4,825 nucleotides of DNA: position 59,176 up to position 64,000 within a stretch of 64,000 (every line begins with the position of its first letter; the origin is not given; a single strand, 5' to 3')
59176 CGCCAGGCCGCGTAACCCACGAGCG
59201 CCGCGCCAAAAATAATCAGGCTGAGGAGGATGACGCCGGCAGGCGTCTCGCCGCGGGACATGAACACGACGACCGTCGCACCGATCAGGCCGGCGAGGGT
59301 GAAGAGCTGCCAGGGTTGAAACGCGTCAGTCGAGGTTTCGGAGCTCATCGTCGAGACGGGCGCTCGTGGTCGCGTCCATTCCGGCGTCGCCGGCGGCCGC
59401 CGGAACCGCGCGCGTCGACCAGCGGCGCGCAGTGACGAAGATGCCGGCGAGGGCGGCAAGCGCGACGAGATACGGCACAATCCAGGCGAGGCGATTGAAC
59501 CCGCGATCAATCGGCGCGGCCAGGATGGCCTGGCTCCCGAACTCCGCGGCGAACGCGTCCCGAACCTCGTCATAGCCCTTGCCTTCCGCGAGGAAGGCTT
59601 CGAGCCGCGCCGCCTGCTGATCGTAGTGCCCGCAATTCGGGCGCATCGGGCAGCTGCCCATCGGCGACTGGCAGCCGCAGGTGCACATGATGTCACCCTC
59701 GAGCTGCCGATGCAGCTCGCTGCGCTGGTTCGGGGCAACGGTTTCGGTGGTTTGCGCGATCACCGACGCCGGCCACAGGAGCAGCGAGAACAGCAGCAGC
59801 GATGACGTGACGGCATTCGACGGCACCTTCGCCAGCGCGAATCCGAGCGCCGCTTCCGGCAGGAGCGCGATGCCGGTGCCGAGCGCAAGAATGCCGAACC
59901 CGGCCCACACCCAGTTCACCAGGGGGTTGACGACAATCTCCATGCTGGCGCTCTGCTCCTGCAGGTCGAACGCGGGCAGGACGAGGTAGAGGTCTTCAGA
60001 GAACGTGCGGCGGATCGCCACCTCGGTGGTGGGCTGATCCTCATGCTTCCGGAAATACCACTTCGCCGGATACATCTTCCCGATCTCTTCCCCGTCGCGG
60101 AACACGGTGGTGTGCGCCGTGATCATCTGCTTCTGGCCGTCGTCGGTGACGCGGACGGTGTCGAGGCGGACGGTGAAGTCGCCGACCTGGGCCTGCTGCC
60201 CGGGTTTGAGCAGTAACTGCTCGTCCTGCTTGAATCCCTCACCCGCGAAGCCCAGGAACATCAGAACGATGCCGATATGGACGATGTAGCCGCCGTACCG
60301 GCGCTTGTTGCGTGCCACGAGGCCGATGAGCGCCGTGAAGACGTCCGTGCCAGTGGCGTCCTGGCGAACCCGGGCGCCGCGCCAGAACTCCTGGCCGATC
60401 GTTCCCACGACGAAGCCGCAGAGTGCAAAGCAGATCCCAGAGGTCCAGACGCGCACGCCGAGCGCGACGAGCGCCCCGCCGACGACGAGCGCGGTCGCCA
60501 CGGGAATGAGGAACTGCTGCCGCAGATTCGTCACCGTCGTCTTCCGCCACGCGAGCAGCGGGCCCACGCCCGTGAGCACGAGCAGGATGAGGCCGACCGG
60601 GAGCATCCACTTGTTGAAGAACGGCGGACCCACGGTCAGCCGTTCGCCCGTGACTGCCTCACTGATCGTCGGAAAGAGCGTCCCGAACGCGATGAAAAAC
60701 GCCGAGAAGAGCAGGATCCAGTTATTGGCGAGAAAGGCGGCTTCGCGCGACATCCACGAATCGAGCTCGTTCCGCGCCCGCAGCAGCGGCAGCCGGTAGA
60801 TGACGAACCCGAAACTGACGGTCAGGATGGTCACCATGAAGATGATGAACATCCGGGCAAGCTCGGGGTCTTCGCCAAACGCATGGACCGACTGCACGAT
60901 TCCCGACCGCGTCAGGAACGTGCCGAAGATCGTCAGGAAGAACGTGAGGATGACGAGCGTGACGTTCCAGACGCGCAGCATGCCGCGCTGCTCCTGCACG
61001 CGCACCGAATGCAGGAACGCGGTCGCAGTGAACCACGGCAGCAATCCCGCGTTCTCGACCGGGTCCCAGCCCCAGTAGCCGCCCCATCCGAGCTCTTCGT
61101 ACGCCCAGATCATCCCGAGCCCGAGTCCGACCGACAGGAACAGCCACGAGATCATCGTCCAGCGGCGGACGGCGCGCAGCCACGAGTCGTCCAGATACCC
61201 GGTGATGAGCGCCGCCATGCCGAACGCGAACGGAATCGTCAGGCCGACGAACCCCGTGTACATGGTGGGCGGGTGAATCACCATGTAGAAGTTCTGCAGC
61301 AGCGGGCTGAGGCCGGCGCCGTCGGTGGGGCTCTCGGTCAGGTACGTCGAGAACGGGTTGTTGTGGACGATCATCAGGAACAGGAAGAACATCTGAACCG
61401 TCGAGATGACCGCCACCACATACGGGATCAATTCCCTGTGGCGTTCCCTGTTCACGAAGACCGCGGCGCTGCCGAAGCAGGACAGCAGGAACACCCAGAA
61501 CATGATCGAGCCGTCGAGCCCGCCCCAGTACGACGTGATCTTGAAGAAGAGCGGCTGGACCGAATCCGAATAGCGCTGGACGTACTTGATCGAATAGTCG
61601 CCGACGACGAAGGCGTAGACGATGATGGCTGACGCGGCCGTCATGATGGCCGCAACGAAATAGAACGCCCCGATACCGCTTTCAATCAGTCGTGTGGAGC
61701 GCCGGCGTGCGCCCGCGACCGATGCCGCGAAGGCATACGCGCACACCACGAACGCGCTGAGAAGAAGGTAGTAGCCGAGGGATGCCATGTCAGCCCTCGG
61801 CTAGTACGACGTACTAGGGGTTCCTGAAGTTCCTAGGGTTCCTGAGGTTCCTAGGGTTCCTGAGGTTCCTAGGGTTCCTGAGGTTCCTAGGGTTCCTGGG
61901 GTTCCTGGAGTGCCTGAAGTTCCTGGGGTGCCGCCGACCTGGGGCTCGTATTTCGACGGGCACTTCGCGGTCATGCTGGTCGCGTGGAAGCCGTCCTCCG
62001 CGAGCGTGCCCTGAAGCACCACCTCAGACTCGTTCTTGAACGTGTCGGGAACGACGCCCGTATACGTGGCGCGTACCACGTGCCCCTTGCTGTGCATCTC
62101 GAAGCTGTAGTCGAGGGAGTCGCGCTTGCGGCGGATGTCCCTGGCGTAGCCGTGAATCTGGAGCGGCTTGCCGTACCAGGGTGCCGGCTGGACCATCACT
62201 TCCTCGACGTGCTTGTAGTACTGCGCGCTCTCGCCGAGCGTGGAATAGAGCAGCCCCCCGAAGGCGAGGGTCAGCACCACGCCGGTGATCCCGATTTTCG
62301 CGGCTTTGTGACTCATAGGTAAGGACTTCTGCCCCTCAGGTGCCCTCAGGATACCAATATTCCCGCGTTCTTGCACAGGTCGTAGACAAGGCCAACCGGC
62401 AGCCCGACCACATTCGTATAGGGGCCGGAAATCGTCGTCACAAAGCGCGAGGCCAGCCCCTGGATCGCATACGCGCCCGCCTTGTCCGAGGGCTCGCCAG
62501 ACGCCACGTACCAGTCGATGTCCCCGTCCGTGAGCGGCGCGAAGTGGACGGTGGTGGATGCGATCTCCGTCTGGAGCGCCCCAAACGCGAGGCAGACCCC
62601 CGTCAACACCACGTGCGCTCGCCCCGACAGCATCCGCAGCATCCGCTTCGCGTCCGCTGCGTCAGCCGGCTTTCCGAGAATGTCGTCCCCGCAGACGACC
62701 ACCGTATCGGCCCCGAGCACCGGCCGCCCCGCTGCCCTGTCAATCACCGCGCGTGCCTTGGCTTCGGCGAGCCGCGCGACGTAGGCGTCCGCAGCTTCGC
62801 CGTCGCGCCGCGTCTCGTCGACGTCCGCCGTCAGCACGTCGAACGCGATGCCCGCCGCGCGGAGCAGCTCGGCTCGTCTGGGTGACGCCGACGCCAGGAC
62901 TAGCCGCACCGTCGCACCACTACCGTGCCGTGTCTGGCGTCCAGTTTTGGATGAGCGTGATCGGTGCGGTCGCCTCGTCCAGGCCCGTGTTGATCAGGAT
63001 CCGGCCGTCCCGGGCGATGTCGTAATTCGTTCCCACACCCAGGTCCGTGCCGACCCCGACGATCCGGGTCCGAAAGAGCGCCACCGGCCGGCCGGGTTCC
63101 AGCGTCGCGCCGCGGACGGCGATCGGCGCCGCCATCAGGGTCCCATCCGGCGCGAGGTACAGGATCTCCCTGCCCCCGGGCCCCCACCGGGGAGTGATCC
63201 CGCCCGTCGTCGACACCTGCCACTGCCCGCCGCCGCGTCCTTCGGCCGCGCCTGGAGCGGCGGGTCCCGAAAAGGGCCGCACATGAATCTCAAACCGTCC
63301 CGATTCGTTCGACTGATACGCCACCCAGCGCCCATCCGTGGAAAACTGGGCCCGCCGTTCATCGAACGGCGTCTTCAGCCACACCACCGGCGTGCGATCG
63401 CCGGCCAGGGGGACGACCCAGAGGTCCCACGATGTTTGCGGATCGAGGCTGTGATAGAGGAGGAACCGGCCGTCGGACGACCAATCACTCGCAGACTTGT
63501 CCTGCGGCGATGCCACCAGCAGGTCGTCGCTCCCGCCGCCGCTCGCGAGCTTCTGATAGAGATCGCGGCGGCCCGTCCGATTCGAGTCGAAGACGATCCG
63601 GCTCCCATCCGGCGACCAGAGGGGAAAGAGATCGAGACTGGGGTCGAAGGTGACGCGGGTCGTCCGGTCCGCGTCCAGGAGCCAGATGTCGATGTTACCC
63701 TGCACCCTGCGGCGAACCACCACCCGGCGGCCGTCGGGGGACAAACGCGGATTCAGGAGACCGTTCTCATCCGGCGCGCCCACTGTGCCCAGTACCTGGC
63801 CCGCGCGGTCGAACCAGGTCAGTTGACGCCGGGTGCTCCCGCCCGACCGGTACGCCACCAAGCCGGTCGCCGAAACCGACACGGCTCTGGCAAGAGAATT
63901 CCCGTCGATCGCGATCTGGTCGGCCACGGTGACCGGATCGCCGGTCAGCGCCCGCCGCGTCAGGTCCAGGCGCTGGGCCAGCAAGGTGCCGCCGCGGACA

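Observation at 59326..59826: CcmH-like domain fused in frame to CcmF, with CxCxC instead of the CxxC redox motif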

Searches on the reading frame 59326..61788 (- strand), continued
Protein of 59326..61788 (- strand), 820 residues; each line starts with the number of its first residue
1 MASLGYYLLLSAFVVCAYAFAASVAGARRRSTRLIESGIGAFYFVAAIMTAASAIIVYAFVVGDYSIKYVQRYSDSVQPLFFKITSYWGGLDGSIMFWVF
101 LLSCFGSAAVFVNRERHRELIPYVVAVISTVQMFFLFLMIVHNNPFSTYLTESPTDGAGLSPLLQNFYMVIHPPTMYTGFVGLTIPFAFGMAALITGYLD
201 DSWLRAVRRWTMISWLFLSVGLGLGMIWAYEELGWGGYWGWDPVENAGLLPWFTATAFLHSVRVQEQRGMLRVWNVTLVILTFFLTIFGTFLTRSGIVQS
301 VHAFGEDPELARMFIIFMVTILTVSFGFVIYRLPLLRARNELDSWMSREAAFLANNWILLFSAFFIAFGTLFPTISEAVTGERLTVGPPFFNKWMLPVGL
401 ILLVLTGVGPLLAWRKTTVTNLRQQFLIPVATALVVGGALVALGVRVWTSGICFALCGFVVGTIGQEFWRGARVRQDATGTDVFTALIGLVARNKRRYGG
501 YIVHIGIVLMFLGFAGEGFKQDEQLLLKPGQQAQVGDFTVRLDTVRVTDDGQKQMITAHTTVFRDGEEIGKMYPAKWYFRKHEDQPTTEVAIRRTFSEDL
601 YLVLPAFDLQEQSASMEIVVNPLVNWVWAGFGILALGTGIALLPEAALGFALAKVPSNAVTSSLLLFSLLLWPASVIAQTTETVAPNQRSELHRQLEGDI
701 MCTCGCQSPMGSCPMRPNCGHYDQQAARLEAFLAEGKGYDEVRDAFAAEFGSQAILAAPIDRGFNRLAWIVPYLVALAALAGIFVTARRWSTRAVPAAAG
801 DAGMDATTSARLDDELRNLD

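Call 57: list_cluster_members(proteins=[P0121, P0159, P0342, P0216])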
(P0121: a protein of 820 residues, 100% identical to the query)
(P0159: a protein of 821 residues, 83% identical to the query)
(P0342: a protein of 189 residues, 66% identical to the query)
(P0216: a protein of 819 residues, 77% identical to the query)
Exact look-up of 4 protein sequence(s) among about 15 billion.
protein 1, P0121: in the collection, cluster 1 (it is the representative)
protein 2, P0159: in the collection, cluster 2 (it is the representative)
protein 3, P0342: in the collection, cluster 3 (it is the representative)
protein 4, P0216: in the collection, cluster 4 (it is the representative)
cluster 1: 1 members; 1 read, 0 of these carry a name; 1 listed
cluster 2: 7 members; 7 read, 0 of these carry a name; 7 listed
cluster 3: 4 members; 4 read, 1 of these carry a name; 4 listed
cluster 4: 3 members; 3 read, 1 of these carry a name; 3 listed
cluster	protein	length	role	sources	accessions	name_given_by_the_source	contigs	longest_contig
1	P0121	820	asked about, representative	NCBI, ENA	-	-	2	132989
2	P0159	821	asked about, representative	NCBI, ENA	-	-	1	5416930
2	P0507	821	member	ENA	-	-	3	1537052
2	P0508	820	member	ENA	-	-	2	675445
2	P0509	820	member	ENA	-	-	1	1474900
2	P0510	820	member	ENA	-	-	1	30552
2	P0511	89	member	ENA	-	-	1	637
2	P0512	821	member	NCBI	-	-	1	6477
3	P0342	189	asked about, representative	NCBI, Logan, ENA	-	-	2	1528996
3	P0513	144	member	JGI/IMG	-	cytochrome c-type biogenesis protein CcmH/NrfF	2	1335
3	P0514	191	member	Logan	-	-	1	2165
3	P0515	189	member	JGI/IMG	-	-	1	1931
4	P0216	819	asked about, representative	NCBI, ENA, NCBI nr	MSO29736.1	MAG: heme lyase CcmF/NrfE family subunit [Acidobacteria bacterium] | heme lyase CcmF/NrfE family subunit [Acidobacteriota bacterium]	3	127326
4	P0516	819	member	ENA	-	-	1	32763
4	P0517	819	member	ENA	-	-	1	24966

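Call 73: predict_structure(alignment_id=A3)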
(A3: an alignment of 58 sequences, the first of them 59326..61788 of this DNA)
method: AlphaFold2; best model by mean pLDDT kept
length: 820 residues; sequences in the alignment: 58
mean_pLDDT: 51.5   pTM: 0.35
mean pLDDT of the five models: 51.5, 50.3, 49.7, 47.9, 43.8
residues with pLDDT >= 90: 0; 70-90: 110; 50-70: 282; < 50: 428
segments of 3 or more residues with pLDDT < 50: 1-6, 26-28, 55-258, 260-262, 268-271, 277-307, 340-342, 344-352, 358-360, 362-379, 381-399, 402-419, 445-450, 580-590, 654-656, 658-688, 761-769, 790-805, 809-820
pLDDT, mean of each block of 10 residues (from residue 1): 48 56 52 51 53 49 38 37 38 41 43 41 41 38 32 34 34 35 39 38 43 39 33 28 35 45 49 48 44 35 43 55 54 54 48 50 47 46 42 47 46 45 60 69 51 60 68 71 70 63 59 56 73 77 75 68 75 64 44 56 70 74 59 57 55 47 42 30 40 70 66 59 79 79 76 58 42 57 57 38 45 42
secondary structure, 60 per line:
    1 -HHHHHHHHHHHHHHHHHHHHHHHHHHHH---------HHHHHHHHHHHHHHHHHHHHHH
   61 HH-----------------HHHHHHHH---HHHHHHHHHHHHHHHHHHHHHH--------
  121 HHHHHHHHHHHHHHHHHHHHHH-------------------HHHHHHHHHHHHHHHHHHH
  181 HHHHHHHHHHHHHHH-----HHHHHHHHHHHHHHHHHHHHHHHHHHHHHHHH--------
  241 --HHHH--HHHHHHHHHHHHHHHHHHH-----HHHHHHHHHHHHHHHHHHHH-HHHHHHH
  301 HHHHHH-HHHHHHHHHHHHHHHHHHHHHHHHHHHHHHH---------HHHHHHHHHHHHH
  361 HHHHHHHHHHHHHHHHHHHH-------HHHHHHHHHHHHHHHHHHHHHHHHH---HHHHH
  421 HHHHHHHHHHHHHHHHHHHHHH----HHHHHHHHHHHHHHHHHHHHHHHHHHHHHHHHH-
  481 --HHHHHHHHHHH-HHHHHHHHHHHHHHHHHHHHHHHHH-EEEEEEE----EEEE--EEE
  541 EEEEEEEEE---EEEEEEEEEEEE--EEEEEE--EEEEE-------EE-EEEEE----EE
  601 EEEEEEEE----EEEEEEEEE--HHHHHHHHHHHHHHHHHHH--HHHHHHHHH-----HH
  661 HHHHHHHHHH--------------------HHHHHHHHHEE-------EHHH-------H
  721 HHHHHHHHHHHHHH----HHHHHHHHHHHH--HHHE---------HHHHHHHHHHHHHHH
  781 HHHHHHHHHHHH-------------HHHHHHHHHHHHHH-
elements in order (helices of 4 or more, strands of 3 or more residues): H2-29 H39-62 H80-87 H91-112 H121-142 H162-195 H201-232 H243-246 H249-267 H273-292 H294-306 H308-338 H348-380 H388-412 H416-442 H447-479 H483-493 H495-519 E521-527 E532-535 E538-549 E553-564 E567-572 E575-579 E590-594 E599-608 E613-621 H624-642 H645-653 H659-670 H691-699 H720-734 H739-750 H766-792 H806-819
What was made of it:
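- The full-length model was too poor to place the domain on CcmF (call 73).
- Tried and rejected: The full-length AlphaFold2 model used 58 homologues of 75-94% identity and was unusable: mean pLDDT 51.5, pTM 0.35 (call 73).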

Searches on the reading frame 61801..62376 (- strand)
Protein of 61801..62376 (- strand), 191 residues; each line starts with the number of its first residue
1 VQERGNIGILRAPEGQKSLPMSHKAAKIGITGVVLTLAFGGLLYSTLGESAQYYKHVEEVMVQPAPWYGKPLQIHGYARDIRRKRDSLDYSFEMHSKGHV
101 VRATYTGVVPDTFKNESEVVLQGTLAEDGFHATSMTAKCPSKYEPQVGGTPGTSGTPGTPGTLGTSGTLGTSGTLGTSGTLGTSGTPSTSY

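Call 3: search_protein_families(library=pfam, proteins=[window:61801-62376:-], max_evalue=0.01)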
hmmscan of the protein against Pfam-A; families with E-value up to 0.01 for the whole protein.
window:61801-62376:- (191 aa): 2 families
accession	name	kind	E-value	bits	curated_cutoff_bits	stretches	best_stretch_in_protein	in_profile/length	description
PF03100.22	CcmE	-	4.6e-20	72.3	24.6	1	52-146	2-99/99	CcmE domain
PF01391.23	Collagen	-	0.0001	22.4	27.2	1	149-186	19-56/60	Collagen triple helix repeat (20 copies)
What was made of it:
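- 61801..62316 (-): ccmE of the System I* type. The haem-binding motif is CPSKY (Cys in place of His) at 61948-61962. The likely start is the ATG at 62316. PF03100 match (call 3).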

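Call 4: search_protein_families(library=ncbifam, proteins=[window:61801-62376:-], max_evalue=0.01)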
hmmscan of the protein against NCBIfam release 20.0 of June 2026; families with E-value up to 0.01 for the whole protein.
window:61801-62376:- (191 aa): 8 families
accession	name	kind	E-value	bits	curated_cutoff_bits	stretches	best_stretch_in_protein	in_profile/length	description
NF009727.0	PRK13254.1-1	equivalog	3.4e-15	56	126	1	30-147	13-131/144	cytochrome c maturation protein CcmE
NF009729.0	PRK13254.1-3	equivalog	4e-12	46.1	171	1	37-145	20-130/155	cytochrome c maturation protein CcmE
NF009731.0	PRK13254.1-5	equivalog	2.5e-11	43.5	152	1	28-146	11-129/155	cytochrome c maturation protein CcmE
NF009638.0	PRK13165.1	equivalog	5.5e-09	35.7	186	1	66-145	54-136/161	cytochrome c maturation protein CcmE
NF009635.0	PRK13150.1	equivalog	8.4e-09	35.4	264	1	62-145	50-136/159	cytochrome c maturation protein CcmE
NF009637.0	PRK13159.1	equivalog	6.3e-08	32.8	247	1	78-146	62-130/156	cytochrome c maturation protein CcmE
NF009730.0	PRK13254.1-4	equivalog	0.0017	18.3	310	1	28-145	33-149/165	cytochrome c maturation protein CcmE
NF009728.0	PRK13254.1-2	equivalog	0.0054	16.6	221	1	81-146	65-130/153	cytochrome c maturation protein CcmE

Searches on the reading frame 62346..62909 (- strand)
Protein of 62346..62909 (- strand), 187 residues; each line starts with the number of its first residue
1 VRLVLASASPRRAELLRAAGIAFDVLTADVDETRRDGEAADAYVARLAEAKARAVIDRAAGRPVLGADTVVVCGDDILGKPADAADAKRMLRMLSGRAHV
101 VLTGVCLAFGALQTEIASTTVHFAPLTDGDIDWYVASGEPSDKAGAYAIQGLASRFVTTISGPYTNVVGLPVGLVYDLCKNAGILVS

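Call 50: search_protein_families(library=pfam, proteins=[window:62346-62909:-], max_evalue=0.01)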
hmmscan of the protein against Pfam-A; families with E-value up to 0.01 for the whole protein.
window:62346-62909:- (187 aa): 1 family
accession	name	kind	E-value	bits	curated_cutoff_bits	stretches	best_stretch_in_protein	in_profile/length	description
PF02545.19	Maf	-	2.4e-62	210.4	27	1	2-181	1-186/187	Maf-like protein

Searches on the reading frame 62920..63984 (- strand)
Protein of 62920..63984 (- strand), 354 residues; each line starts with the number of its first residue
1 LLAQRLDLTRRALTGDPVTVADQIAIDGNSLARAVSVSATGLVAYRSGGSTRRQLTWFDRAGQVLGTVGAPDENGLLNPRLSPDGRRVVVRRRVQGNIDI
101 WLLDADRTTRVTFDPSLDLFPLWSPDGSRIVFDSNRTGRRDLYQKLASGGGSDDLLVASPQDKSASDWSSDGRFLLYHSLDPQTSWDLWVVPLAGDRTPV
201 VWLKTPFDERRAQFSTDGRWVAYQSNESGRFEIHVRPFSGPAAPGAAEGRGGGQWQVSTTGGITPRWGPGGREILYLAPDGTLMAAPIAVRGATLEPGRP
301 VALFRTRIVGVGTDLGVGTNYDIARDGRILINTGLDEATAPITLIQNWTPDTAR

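Call 50: search_protein_families(library=pfam, proteins=[window:62920-63984:-], max_evalue=0.01)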
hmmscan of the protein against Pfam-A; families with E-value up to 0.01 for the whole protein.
window:62920-63984:- (354 aa): 1 family
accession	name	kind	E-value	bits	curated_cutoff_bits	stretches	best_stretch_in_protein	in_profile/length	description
PF07676.18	PD40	-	5.7e-20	71.2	20.9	2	109-144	2-38/38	WD40-like Beta Propeller Repeat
